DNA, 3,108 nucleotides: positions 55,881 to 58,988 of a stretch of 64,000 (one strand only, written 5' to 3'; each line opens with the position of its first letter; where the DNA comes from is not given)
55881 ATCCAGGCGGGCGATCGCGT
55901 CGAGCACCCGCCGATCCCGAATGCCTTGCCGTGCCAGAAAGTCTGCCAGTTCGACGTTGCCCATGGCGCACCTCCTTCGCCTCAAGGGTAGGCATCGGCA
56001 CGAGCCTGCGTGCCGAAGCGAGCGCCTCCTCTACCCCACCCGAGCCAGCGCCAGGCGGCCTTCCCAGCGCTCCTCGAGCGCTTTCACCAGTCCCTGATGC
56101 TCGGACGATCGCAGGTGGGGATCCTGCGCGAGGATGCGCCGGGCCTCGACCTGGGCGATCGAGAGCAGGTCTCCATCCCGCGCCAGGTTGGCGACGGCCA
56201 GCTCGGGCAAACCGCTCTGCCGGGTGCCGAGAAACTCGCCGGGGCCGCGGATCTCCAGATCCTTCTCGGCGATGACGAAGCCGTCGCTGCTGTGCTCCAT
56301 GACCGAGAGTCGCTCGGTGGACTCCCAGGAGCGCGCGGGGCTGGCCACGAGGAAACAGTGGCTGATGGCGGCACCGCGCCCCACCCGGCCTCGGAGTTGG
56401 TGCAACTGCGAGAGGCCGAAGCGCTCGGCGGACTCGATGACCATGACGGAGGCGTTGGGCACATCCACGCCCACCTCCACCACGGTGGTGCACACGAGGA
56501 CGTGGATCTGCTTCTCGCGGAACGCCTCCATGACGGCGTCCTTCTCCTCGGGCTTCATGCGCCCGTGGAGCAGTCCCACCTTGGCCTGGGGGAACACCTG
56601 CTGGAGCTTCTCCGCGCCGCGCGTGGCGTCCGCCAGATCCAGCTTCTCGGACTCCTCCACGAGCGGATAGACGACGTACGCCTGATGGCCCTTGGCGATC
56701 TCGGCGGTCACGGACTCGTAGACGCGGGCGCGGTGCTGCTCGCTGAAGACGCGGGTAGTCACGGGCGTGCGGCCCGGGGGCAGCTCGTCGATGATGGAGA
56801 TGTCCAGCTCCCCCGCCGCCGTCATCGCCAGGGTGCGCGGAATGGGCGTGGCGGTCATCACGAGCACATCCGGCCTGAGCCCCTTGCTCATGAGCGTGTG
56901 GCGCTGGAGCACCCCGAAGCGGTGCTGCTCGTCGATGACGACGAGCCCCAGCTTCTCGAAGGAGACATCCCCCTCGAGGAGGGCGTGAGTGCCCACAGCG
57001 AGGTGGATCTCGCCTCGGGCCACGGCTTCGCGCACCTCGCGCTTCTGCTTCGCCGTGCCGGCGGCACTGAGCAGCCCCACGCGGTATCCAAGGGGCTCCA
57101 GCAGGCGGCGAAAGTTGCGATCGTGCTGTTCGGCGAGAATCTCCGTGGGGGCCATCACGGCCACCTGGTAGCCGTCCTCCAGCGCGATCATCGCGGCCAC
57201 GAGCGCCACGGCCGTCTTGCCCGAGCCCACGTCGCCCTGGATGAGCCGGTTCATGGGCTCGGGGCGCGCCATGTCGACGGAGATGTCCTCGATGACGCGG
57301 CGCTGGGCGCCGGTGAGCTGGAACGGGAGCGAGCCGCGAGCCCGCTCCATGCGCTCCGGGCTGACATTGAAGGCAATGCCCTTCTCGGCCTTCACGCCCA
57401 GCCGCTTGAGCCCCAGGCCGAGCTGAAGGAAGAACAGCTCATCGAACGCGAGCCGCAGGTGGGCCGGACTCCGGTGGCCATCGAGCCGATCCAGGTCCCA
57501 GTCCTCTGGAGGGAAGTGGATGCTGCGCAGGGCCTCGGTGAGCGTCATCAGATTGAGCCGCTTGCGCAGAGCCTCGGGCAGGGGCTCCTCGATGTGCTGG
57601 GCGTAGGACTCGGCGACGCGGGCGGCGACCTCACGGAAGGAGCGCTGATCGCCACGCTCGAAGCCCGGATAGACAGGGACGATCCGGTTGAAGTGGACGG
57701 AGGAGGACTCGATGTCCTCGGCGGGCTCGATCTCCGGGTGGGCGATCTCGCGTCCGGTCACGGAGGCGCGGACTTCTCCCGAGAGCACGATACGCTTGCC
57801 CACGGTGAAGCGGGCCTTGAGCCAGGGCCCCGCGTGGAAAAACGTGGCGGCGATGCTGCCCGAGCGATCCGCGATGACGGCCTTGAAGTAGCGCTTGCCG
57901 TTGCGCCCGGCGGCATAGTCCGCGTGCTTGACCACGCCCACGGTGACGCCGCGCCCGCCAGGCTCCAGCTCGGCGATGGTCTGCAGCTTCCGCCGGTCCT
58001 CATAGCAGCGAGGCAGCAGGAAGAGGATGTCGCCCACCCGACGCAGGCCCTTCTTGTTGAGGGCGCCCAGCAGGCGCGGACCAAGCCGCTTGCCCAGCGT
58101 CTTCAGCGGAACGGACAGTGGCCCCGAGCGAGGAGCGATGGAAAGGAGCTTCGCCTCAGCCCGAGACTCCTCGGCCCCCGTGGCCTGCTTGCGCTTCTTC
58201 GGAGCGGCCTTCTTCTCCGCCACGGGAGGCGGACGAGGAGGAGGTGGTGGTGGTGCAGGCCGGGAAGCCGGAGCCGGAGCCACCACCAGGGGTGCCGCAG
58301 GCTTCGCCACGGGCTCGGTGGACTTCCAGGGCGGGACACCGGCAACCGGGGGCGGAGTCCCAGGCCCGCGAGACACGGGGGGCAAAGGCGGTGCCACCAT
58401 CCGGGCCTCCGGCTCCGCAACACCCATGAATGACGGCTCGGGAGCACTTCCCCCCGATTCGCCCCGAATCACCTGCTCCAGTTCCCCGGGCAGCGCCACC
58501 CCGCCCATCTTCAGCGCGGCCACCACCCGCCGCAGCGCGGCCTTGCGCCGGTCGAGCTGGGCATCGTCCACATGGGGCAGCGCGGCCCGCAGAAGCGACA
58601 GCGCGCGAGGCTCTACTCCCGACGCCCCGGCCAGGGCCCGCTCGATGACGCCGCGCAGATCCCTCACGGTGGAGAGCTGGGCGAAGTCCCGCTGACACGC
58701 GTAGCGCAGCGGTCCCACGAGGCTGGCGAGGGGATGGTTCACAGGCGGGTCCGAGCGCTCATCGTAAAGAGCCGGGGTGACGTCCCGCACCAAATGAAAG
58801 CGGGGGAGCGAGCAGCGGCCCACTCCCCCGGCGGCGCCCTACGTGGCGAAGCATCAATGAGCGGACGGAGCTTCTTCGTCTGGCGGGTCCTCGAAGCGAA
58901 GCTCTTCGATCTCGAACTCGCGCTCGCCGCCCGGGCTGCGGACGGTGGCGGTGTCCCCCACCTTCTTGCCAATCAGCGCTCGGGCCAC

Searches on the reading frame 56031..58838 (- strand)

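Call 35: search_protein_families(library=pfam, proteins=[window:56031-58838:-], max_evalue=0.0001)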
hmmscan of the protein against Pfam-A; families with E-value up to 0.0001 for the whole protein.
window:56031-58838:- (935 aa): 8 families
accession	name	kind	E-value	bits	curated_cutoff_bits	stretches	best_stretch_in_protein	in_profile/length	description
PF00270.35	DEAD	-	4e-24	85.7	26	1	511-671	3-165/167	DEAD/DEAH box helicase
PF00271.37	Helicase_C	-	3.4e-22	79.2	23.5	1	713-821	11-108/110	Helicase conserved C-terminal domain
PF19833.4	RecG_dom3_C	-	7.6e-18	64.8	26.8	1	851-923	2-75/87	ATP-dependent DNA helicase RecG, domain 3, C-terminal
PF17191.10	RecG_wedge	-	5.9e-14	52.4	23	1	250-404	6-154/162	RecG wedge domain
PF04851.21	ResIII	-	2.3e-09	37.8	22.5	1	508-665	4-162/164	Type III restriction enzyme, res subunit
PF01336.31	tRNA_anti-codon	-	1.3e-08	35.1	27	1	300-372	4-74/75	OB-fold nucleic acid binding domain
PF13604.12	AAA_30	-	7.5e-06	26.2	27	0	509-651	3-110/191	AAA domain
PF22590.2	Cas3-like_C_2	-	8.6e-06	26.4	27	1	737-821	14-103/106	CRISPR-associated nuclease/helicase Cas3, C-terminal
